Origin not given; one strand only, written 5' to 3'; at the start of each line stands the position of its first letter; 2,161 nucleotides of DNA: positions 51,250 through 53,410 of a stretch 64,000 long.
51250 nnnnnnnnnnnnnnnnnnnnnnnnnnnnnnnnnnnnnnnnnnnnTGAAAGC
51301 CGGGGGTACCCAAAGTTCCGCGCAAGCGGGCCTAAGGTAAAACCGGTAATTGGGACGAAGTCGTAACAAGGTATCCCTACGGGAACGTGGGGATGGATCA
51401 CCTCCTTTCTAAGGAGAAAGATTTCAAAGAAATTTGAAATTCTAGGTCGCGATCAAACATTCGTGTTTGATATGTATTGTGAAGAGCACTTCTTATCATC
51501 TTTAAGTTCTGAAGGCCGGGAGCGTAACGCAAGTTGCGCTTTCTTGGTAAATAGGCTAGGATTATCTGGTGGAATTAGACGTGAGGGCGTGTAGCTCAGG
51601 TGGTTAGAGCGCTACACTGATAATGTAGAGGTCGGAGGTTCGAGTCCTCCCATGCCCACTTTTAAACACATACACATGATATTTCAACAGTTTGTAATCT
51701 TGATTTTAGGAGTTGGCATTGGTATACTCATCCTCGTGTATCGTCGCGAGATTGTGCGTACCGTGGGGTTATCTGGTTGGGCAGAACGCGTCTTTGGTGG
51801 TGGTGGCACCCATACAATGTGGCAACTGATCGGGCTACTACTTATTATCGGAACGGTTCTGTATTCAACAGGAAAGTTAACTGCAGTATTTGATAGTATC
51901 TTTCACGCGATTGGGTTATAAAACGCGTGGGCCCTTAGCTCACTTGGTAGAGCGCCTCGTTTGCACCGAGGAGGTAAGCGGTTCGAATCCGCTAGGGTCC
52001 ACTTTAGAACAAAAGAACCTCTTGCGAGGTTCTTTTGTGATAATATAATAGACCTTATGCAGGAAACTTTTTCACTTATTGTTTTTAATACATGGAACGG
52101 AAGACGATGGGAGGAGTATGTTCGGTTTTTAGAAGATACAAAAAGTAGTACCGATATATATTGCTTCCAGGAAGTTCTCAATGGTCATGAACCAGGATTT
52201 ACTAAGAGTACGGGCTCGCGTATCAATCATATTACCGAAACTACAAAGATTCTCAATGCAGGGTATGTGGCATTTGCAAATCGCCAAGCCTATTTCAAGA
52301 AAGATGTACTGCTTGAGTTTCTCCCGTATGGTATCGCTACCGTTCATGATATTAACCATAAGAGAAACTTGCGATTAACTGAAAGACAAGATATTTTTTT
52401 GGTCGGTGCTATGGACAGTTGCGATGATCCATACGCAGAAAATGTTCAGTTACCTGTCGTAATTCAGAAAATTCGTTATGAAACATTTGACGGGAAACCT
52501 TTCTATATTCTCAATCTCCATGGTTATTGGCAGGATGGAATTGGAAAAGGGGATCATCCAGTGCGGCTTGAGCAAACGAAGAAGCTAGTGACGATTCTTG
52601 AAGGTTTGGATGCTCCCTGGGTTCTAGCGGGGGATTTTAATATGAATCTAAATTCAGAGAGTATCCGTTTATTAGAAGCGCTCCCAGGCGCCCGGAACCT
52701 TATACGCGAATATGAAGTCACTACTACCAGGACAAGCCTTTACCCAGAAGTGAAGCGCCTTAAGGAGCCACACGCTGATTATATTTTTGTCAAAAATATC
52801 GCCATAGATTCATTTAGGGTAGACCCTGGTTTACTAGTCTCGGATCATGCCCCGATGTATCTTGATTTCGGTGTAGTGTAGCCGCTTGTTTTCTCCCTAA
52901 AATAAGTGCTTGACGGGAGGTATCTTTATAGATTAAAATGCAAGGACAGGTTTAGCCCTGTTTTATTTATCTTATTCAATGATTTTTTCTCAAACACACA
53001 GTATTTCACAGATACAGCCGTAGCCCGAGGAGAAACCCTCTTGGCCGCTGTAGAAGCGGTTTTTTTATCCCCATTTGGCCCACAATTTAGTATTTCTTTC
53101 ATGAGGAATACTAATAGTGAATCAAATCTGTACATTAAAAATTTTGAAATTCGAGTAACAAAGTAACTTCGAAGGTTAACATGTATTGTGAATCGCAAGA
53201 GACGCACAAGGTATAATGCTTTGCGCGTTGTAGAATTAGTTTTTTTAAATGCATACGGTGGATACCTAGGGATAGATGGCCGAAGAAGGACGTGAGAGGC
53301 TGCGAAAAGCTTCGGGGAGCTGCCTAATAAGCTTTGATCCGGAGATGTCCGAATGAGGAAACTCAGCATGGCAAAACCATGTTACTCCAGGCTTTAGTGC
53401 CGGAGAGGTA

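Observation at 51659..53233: Protein-coding EEP nuclease/phosphatase gene inside the rRNA operon, between tRNA-Ala and 23S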

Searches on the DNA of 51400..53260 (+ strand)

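Call 49: search_rna_families(sources=[L099, L101, L102, L103], threshold=gathering)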
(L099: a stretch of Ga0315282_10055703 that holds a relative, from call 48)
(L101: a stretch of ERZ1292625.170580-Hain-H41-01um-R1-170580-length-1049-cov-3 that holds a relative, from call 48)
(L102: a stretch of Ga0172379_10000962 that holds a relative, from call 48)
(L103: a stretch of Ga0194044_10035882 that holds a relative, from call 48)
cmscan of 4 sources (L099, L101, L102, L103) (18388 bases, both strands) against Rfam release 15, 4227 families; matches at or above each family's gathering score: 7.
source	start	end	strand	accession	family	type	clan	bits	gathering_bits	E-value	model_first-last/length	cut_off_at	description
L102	1376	2984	+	RF00177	SSU_rRNA_bacteria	Gene; rRNA;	CL00111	1467.7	50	0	1-1533/1533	no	Bacterial small subunit ribosomal RNA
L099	1972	3603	-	RF00177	SSU_rRNA_bacteria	Gene; rRNA;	CL00111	1465.5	50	0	1-1533/1533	no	Bacterial small subunit ribosomal RNA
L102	9749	11063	+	RF02541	LSU_rRNA_bacteria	Gene; rRNA;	CL00112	658.7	50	4.2e-214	1-865/2925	3'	Bacterial large subunit ribosomal RNA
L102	3954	4027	+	RF00005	tRNA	Gene; tRNA;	CL00001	72.1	29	2.4e-14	1-71/71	no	tRNA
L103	1359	1430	+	RF00005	tRNA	Gene; tRNA;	CL00001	71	29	4.7e-14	1-71/71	no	tRNA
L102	5387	5459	+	RF00005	tRNA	Gene; tRNA;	CL00001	66.2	29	1e-12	1-71/71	no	tRNA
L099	1725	1795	+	RF00005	tRNA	Gene; tRNA;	CL00001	64.1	29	3.9e-12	1-71/71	no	tRNA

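Call 61: search_rna_families(source=window, start=51400, end=53260, threshold=evalue, max_evalue=5)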
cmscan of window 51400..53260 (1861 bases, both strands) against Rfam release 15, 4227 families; matches with E-value up to 5: 8.
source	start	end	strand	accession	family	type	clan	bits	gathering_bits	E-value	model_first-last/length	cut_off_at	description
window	51585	51658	+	RF00005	tRNA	Gene; tRNA;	CL00001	73.7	29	8.9e-16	1-71/71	no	tRNA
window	51929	52001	+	RF00005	tRNA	Gene; tRNA;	CL00001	65.5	29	1.5e-13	1-71/71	no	tRNA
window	51585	51659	-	RF04354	Plastid-ycf2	Cis-reg;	-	30.2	65.7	0.0009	1-75/75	no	Plastid-ycf2 5UTR RNA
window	51624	51758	-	RF02194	HPnc0260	Gene; antisense;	-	29.8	59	1.5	1-156/156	no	Bacterial antisense RNA HPnc0260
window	52006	52083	-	RF02064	STnc370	Gene; sRNA;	-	24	54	2.9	1-71/71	no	Enterobacterial sRNA STnc370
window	53024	53165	-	RF02084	STnc130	Gene; sRNA;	-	23.4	55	1.2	1-135/135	no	Enterobacteria sRNA STnc130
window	51976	52074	+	RF01770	rimP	Cis-reg; leader;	-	19.7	47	3.6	1-102/102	no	Gammaprotebacteria rimP leader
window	51994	52056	-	RF03845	mir-3327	Gene; miRNA;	-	19.5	85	3.2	1-89/89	no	mir-3327 microRNA precursor family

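Call 74: search_rna_families(sources=[L104, L105, L106], threshold=gathering)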
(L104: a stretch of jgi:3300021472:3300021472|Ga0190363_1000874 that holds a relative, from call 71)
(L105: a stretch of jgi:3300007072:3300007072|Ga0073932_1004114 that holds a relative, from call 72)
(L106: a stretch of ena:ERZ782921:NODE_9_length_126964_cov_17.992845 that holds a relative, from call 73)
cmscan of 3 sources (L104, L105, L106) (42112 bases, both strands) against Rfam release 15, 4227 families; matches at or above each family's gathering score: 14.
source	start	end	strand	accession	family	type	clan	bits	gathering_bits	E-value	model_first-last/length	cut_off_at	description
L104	8976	12711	+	RF02541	LSU_rRNA_bacteria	Gene; rRNA;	CL00112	2750.2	50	0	1-2925/2925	no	Bacterial large subunit ribosomal RNA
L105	8032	11228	+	RF02541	LSU_rRNA_bacteria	Gene; rRNA;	CL00112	2552.6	50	0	1-2925/2925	no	Bacterial large subunit ribosomal RNA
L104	5257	6790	+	RF00177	SSU_rRNA_bacteria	Gene; rRNA;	CL00111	1548.4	50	0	1-1533/1533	no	Bacterial small subunit ribosomal RNA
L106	4523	6211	+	RF00177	SSU_rRNA_bacteria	Gene; rRNA;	CL00111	1525.2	50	0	1-1533/1533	no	Bacterial small subunit ribosomal RNA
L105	1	529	+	RF00177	SSU_rRNA_bacteria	Gene; rRNA;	CL00111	517.4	50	1.5e-161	974-1533/1533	5'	Bacterial small subunit ribosomal RNA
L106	13462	13629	+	RF02541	LSU_rRNA_bacteria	Gene; rRNA;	CL00112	114.9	50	1.3e-33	1-167/2925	3'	Bacterial large subunit ribosomal RNA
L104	12737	12845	+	RF00001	5S_rRNA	Gene; rRNA;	CL00113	87.7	38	1.4e-17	1-120/120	no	5S ribosomal RNA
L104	6888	6961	+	RF00005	tRNA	Gene; tRNA;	CL00001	76.5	29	3.4e-15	1-71/71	no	tRNA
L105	11408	11515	+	RF00001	5S_rRNA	Gene; rRNA;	CL00113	74.2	38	5e-14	1-120/120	no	5S ribosomal RNA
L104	7239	7310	+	RF00005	tRNA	Gene; tRNA;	CL00001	73.9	29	1.8e-14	1-71/71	no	tRNA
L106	6568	6641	+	RF00005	tRNA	Gene; tRNA;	CL00001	69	29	3.8e-13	1-71/71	no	tRNA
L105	7417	7490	+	RF00005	tRNA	Gene; tRNA;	CL00001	66.3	29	2.1e-12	1-71/71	no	tRNA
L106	7331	7403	+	RF00005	tRNA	Gene; tRNA;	CL00001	64.3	29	7.6e-12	1-71/71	no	tRNA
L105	933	1004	+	RF00005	tRNA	Gene; tRNA;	CL00001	61.3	29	5.1e-11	1-71/71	no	tRNA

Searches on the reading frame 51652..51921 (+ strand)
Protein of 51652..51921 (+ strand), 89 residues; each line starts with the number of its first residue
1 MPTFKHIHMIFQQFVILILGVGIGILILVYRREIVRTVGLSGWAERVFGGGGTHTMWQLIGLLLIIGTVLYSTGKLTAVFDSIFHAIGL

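Call 5: search_protein_families(library=pfam, proteins=[window:51652-51921:+], max_evalue=1)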
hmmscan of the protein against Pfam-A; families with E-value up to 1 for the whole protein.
window:51652-51921:+ (89 aa): 0 families

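Call 30: search_protein_families(library=ncbifam, proteins=[window:51652-51921:+], max_evalue=0.1)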
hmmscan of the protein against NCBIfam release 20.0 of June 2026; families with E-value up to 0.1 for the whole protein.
window:51652-51921:+ (89 aa): 1 family
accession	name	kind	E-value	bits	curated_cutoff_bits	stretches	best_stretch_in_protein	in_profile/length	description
NF047942.1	TatA_Rickett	exception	0.024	14.3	90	1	56-80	5-28/45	twin-arginine translocase TatA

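Call 48: find_related_loci(query=A3, collection=metagenome_contigs, flank=6000)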
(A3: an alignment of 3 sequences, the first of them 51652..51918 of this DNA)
Query A3 (89 aa) in metagenome_contigs; peptide patterns used: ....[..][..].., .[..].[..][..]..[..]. (x = any residue, [..] = any of these).
57 stretches matched a pattern; 5 encode a relative of the query (tblastn E <= 1e-3); 5 distinct loci.
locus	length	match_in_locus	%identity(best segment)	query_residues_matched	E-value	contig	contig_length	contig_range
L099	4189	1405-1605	54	13-79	1e-19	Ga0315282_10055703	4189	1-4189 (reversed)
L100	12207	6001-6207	53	5-74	3e-19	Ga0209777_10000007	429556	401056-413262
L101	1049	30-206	44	3-61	3e-13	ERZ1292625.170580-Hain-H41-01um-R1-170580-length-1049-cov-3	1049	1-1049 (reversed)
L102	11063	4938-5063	60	35-76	7e-11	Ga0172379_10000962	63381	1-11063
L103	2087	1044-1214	40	16-72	2e-9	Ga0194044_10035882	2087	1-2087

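Call 70: find_homologous_proteins(query=A3, max_evalue=0.001)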
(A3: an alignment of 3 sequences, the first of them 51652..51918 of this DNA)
Query A3 (3 sequences) (89 aa, profile of the alignment): 24 proteins with E <= 0.001 among 1147 candidates.
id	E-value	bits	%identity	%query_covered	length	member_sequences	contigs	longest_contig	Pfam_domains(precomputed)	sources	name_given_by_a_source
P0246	3.5e-40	154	52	72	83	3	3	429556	-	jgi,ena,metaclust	metaclust:\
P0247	9.7e-37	143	50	76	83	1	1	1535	-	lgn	-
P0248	1.4e-36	142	49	83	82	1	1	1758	-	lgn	-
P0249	1.6e-36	142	50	83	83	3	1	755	-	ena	-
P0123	1.7e-35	139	100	91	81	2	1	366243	-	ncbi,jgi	ncbi:MAG: hypothetical protein WC045_03730 [Patescibacteria group bacterium]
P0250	4.1e-29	118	57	87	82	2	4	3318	-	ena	-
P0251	3.0e-28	115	63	75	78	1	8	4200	-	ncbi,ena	-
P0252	4.2e-28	115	49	87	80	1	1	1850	-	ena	-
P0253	4.3e-28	115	64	69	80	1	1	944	-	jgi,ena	-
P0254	8.2e-28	114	60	79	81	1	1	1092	-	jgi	jgi:hypothetical protein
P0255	4.3e-26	109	52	75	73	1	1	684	-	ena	-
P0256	1.3e-24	104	54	79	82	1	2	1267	-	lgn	-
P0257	3.5e-24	102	51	90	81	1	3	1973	-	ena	-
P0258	3.8e-24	102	50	90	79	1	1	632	-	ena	-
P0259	7.3e-24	101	50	79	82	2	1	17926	-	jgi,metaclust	metaclust:\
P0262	1.4e-20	91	44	66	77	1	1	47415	-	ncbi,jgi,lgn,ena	-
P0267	2.7e-6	45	34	66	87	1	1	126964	-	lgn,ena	-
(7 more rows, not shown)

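Call 71: find_encoding_contigs(protein=P0262, flank=7000, max_places=1)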
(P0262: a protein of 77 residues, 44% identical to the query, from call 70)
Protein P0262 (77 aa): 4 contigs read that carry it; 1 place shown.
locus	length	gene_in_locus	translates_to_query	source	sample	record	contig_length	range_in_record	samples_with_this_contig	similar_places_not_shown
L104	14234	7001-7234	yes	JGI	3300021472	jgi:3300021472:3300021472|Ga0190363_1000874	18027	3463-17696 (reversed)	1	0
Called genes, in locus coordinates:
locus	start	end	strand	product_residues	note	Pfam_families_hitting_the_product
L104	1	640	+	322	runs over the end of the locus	?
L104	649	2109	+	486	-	PF00171:Aldedh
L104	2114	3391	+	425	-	PF05697:Trigger_N, PF00254:FKBP_C (weak), PF05698:Trigger_C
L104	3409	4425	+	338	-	PF01370:Epimerase, PF04321:RmlD_sub_bind (weak), PF05368:NmrA (weak), PF16363:GDP_Man_Dehyd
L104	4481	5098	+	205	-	PF00574:CLP_protease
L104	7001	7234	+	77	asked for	-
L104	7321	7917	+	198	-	PF01300:Sua5_yciO_yrdC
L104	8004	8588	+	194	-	-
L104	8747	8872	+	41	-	-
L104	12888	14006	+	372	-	PF07690:MFS_1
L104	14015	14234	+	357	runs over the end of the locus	PF14870:PSII_BNR (faint), PF15902:Sortilin-Vps10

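Call 72: find_encoding_contigs(protein=P0259, flank=7000, max_places=1)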
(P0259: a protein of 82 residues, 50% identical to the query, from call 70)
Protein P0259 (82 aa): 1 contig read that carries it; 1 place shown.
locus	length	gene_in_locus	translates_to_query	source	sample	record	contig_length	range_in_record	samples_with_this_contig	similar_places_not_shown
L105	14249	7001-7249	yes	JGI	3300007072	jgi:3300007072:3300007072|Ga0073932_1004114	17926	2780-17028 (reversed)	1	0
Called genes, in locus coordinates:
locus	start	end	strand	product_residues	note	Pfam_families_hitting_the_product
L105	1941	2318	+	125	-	-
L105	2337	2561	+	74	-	-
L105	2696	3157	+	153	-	-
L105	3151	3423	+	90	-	-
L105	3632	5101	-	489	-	PF00239:Resolvase, PF07508:Recombinase, PF13408:Zn_ribbon_recom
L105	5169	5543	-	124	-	-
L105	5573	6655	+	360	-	-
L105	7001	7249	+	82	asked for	-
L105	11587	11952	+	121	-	-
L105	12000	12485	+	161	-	PF13298:LigD_N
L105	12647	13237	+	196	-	PF03167:UDG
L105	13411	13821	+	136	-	-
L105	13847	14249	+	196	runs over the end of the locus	-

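Call 73: find_encoding_contigs(protein=P0267, flank=7000, max_places=1)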
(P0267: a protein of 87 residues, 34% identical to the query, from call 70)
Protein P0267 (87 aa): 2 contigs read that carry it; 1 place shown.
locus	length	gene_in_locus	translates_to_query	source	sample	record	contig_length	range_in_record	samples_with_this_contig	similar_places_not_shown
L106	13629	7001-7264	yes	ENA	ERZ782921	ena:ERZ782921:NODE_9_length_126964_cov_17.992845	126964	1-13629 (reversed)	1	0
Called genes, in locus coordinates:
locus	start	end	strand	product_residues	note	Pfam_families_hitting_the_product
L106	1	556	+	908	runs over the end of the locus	PF00521:DNA_topoisoIV, PF03989:DNA_gyraseA_C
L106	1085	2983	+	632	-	-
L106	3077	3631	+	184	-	PF01135:PCMT (weak), PF01209:Ubie_methyltran, PF10294:Methyltransf_16, PF13489:Methyltransf_23, PF13847:Methyltransf_31, PF08241:Methyltransf_11, PF08242:Methyltransf_12, PF13649:Methyltransf_25, +1 more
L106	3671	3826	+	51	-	-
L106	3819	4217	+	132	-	-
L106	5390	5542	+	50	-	-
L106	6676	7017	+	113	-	PF01541:GIY-YIG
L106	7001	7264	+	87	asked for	-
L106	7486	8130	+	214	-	PF01520:Amidase_3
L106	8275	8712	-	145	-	PF04020:Phage_holin_4_2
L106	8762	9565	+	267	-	PF01177:Asp_Glu_race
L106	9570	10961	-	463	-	PF21799:MurD-like_N, PF08245:Mur_ligase_M, PF02875:Mur_ligase_C (faint)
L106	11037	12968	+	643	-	PF27449:LtaS_N, PF00884:Sulfatase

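Call 77: search_protein_families(library=padloc, proteins=[window:51676-51921:+], max_evalue=0.01)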
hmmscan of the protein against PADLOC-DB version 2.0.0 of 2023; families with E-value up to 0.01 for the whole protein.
window:51676-51921:+ (81 aa): 0 families

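Call 78: search_protein_families(library=phrogs, proteins=[window:51676-51921:+], max_evalue=0.01)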
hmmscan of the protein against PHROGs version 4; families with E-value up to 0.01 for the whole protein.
window:51676-51921:+ (81 aa): 0 families

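Call 89: search_protein_representatives(protein=window:51676-51918:+)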
Query: 81 residues. Proteins with E-value up to 0.001 (for the whole library): 148; up to 1e-10: 5; up to 1e-30: 0. The best 148 are listed.
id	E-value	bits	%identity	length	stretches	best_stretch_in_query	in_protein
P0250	1.1e-19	86.1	59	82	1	6-80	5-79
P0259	2.9e-14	68.8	51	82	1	3-71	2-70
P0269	4.5e-13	65.0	46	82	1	4-71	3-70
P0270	1.8e-11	59.9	48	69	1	1-66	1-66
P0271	3.6e-11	59.0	48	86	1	6-67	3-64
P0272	2.3e-10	56.4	44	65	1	5-67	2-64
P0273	1.2e-09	54.1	46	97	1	9-77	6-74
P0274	1.6e-09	53.8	46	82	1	5-72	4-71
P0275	2.2e-09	53.3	42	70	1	1-66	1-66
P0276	2.8e-09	53.0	46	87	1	3-72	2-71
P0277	3.9e-09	52.5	38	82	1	6-77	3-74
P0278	5.9e-09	51.9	42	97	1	7-78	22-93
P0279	7.5e-09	51.6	38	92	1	1-69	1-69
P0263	7.6e-09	51.6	50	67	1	5-56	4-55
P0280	9.6e-09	51.2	41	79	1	4-73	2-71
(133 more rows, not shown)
